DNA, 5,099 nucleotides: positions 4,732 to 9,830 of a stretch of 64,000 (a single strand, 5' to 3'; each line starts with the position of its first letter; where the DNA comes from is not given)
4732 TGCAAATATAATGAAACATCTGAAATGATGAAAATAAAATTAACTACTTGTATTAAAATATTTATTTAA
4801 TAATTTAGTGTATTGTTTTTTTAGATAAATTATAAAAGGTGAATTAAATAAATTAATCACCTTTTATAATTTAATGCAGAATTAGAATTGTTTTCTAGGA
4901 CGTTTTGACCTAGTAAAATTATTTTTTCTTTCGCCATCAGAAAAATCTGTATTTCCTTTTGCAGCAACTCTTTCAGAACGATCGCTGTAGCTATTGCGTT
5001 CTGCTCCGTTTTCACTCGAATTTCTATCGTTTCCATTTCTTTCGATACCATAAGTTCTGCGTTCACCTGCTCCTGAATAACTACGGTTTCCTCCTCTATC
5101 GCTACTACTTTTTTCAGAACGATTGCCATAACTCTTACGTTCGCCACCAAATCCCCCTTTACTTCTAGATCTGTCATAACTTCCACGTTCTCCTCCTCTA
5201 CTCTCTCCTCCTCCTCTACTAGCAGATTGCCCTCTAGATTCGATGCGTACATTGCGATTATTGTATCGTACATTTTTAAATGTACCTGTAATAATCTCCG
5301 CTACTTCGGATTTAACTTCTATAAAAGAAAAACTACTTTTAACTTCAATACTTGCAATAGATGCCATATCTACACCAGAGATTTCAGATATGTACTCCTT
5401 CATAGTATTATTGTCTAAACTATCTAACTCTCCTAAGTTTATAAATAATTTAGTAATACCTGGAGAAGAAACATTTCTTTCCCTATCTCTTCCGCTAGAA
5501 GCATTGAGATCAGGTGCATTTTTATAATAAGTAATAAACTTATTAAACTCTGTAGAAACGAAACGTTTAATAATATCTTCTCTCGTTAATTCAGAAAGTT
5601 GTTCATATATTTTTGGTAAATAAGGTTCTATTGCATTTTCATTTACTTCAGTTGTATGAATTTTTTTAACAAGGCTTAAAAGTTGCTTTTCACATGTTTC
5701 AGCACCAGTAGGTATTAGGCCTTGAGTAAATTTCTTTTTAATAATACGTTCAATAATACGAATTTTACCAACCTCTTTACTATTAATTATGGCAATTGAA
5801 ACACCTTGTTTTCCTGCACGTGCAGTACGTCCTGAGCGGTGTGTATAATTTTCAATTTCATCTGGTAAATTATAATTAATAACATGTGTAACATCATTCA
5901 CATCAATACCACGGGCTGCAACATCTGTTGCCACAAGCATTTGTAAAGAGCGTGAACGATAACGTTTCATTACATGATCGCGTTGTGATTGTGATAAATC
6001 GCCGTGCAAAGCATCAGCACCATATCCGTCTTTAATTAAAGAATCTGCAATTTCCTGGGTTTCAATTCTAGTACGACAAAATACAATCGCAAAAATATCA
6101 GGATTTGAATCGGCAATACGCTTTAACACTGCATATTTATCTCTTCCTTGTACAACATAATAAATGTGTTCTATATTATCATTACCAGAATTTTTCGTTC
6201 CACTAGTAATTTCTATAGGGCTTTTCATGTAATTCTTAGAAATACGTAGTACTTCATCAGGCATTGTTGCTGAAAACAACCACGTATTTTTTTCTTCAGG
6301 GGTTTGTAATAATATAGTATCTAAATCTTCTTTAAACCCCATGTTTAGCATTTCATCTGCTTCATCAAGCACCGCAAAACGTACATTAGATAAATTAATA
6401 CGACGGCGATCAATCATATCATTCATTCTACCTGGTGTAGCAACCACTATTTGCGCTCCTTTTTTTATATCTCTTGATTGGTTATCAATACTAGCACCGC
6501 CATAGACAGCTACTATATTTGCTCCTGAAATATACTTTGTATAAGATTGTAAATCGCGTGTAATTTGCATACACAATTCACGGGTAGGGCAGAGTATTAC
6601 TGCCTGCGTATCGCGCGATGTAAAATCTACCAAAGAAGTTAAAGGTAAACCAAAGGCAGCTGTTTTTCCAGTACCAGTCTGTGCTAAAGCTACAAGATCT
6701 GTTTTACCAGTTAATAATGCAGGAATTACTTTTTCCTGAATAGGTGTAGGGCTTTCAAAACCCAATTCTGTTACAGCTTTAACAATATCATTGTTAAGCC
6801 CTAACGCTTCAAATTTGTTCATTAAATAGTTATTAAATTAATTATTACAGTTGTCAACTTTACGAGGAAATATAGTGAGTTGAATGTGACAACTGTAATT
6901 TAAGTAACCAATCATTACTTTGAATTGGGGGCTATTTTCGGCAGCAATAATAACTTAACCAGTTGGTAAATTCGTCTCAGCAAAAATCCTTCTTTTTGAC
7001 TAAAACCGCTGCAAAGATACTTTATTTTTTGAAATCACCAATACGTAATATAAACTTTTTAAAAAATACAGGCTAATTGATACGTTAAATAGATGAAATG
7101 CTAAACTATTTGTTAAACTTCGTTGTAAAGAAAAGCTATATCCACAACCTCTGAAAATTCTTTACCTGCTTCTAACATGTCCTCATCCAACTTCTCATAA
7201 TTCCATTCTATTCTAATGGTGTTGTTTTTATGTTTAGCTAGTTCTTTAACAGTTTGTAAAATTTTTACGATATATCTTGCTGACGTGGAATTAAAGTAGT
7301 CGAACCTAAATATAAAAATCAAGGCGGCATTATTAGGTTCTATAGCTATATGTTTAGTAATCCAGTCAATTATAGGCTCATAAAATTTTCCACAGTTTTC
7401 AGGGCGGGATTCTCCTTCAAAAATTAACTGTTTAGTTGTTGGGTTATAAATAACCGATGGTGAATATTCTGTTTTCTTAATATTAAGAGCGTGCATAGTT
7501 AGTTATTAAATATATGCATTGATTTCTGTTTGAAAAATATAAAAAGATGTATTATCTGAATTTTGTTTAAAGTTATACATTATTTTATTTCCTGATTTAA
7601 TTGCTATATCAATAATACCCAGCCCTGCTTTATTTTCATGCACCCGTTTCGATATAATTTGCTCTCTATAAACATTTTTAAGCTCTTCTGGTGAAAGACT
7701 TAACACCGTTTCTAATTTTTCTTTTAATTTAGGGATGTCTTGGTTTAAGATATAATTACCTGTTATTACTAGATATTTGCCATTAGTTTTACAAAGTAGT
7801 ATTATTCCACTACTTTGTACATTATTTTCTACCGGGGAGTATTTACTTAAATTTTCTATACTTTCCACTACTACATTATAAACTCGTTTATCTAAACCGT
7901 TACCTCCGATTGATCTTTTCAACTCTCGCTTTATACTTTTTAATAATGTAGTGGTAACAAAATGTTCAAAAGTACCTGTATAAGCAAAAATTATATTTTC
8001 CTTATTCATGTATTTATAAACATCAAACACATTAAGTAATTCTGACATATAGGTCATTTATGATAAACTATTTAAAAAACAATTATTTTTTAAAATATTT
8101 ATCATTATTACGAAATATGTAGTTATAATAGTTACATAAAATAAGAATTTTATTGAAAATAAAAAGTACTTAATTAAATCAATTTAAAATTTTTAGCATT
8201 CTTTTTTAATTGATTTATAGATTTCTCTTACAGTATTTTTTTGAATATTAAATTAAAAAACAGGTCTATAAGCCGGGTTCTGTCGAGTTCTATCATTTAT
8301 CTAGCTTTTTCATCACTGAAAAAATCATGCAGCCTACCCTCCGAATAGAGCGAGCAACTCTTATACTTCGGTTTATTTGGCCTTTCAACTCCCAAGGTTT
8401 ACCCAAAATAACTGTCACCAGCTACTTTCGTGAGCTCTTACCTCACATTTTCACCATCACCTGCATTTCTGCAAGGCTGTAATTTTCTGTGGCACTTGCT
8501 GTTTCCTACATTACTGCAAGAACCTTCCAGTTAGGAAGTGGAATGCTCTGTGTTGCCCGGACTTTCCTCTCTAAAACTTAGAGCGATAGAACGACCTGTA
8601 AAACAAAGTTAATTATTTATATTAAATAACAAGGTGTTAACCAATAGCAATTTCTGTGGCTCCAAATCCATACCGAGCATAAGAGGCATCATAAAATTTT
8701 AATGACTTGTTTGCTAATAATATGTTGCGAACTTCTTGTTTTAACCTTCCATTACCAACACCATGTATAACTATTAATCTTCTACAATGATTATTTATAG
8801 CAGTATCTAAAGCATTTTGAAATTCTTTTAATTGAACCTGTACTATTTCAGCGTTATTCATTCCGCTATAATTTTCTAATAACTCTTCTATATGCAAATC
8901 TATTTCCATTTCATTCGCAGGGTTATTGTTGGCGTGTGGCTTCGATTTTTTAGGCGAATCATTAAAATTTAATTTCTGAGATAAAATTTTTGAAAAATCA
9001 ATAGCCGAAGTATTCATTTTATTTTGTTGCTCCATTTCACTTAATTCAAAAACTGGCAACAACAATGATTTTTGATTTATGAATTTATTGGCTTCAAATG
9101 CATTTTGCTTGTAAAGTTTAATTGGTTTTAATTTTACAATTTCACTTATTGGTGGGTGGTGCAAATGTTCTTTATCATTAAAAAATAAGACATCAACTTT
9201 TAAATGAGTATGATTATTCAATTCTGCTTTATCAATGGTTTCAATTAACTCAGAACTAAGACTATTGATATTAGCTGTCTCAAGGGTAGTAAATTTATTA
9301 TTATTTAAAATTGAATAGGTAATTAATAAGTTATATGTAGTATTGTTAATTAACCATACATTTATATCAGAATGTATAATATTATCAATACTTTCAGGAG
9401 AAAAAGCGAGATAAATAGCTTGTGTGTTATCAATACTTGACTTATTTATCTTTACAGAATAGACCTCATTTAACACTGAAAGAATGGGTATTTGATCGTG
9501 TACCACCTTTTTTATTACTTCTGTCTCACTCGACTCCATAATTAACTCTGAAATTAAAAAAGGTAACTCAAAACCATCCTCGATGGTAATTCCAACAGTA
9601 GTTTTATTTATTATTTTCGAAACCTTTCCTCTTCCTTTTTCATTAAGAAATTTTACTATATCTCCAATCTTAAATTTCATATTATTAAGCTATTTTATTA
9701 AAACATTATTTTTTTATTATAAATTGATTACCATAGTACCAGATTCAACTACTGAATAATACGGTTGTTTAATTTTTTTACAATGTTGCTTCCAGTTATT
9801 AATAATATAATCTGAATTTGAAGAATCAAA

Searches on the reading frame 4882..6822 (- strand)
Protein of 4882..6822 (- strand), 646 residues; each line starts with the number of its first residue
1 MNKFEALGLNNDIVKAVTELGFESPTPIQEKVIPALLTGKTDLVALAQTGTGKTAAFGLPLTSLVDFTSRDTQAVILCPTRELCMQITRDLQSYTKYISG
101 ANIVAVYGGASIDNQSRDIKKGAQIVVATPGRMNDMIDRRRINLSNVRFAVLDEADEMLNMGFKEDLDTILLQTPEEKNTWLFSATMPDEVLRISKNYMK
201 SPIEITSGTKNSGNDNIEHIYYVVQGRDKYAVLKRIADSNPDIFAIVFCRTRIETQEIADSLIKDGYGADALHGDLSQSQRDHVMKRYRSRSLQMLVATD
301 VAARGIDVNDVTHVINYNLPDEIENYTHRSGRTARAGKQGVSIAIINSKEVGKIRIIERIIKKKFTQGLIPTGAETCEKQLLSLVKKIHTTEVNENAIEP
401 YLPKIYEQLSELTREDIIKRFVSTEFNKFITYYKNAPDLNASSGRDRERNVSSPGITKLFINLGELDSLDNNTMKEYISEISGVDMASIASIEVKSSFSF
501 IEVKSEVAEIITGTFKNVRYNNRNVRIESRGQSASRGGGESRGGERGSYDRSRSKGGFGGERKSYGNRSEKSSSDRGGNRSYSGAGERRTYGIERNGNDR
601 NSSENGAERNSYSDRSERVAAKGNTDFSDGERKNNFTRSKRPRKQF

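Call 36: search_protein_families(library=pfam, proteins=[window:4882-6822:-], max_evalue=0.00001)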
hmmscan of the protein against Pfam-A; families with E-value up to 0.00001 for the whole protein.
window:4882-6822:- (646 aa): 4 families
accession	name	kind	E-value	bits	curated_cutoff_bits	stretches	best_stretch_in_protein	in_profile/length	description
PF00270.35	DEAD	-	4.3e-49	166.9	26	1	26-192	1-165/167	DEAD/DEAH box helicase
PF00271.37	Helicase_C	-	1.6e-31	109.3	23.5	1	229-337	2-110/110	Helicase conserved C-terminal domain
PF03880.21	DbpA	-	2.9e-12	46.9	25.6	1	458-528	1-71/72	DbpA RNA binding domain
PF04851.21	ResIII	-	1.8e-06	28.4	22.5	1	26-155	5-134/164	Type III restriction enzyme, res subunit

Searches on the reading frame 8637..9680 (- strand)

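Call 36: search_protein_families(library=pfam, proteins=[window:8637-9680:-], max_evalue=0.00001)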
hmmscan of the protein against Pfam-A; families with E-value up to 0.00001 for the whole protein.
window:8637-9680:- (347 aa): 2 families
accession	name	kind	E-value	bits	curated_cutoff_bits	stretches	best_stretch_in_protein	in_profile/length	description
PF09640.15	DUF2027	-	2e-19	70.1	25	1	89-228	3-143/156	Domain of unknown function (DUF2027)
PF01713.27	Smr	-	3.7e-09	37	25.7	1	285-344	13-74/77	Smr domain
